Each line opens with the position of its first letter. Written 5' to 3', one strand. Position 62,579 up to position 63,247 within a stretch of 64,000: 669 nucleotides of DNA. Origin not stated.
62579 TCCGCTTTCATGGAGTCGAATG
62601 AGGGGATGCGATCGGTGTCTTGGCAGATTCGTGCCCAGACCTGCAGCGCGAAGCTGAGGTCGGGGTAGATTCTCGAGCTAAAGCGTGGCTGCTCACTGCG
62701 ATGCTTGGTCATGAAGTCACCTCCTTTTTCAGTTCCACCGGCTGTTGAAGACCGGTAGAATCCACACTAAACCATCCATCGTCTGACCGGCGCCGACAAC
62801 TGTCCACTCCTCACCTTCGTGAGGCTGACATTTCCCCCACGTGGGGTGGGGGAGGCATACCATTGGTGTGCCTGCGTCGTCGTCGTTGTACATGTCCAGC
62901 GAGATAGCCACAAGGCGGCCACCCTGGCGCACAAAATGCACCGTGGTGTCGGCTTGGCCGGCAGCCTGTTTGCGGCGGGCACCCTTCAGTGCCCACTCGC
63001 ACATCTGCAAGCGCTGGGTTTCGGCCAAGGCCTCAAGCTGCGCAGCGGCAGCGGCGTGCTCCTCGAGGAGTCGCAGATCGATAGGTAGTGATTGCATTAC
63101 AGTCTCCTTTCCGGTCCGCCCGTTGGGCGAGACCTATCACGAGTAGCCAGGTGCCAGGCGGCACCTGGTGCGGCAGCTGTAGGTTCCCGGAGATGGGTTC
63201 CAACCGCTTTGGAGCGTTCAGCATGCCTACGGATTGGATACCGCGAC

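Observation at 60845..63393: GC-rich four-gene ORFan operon bracketed by a structurally conserved two-hairpin module and a 16-bp perfect inverted repeat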

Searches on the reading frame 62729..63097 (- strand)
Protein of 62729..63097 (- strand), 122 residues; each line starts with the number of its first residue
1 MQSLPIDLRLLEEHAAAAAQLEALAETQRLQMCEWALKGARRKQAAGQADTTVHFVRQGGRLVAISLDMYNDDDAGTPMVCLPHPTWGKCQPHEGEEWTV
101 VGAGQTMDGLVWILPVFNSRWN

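Call 6: search_protein_families(library=pfam, proteins=[window:62729-63097:-], max_evalue=1)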
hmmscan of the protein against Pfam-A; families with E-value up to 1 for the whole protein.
window:62729-63097:- (122 aa): 0 families

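Call 7: search_protein_families(library=phrogs, proteins=[window:62729-63097:-], max_evalue=1)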
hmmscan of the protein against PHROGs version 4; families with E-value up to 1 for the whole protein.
window:62729-63097:- (122 aa): 1 family
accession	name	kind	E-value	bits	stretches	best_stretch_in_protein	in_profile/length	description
phrog_20978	-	unknown function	0.28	12.3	1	71-102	4-31/45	-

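Call 8: search_protein_families(library=padloc, proteins=[window:62729-63097:-], max_evalue=1)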
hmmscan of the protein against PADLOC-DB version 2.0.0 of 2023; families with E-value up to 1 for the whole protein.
window:62729-63097:- (122 aa): 0 families

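Call 83: search_solved_structures(query=window:62729-63097:-, max_evalue=1)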
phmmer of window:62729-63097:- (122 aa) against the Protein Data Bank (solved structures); distinct sequences matched with E-value up to 1: 0.

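Call 102: find_encoding_contigs(protein=window:62729-63097:-, flank=10000, max_places=10)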
Protein window:62729-63097:- (122 aa): 3 contigs read that carry it; 3 places shown.
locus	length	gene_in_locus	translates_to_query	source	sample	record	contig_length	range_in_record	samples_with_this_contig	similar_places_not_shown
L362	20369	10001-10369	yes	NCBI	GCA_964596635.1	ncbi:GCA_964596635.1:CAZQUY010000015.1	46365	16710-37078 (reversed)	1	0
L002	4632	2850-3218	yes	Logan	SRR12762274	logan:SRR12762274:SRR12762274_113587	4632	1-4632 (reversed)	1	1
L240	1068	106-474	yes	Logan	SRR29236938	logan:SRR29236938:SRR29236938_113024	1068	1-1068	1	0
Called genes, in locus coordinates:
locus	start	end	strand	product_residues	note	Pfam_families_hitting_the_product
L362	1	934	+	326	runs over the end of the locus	PF00005:ABC_tran, PF13304:AAA_21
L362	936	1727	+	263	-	PF01061:ABC2_membrane, PF06182:ABC2_membrane_6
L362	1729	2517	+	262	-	PF06182:ABC2_membrane_6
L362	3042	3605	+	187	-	-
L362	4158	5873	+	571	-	-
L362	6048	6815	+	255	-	PF03602:Cons_hypoth95 (weak), PF05175:MTS, PF06325:PrmA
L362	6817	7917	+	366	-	PF04389:Peptidase_M28 (faint), PF05343:Peptidase_M42 (faint), PF01546:Peptidase_M20, PF07687:M20_dimer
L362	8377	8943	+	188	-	-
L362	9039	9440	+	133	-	-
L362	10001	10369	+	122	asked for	-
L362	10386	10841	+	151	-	-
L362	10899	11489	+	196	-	-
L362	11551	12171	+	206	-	-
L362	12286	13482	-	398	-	PF00155:Aminotran_1_2, PF00266:Aminotran_5, PF01041:DegT_DnrJ_EryC1, PF01053:Cys_Met_Meta_PP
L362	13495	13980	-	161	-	-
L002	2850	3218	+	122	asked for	-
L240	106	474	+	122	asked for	-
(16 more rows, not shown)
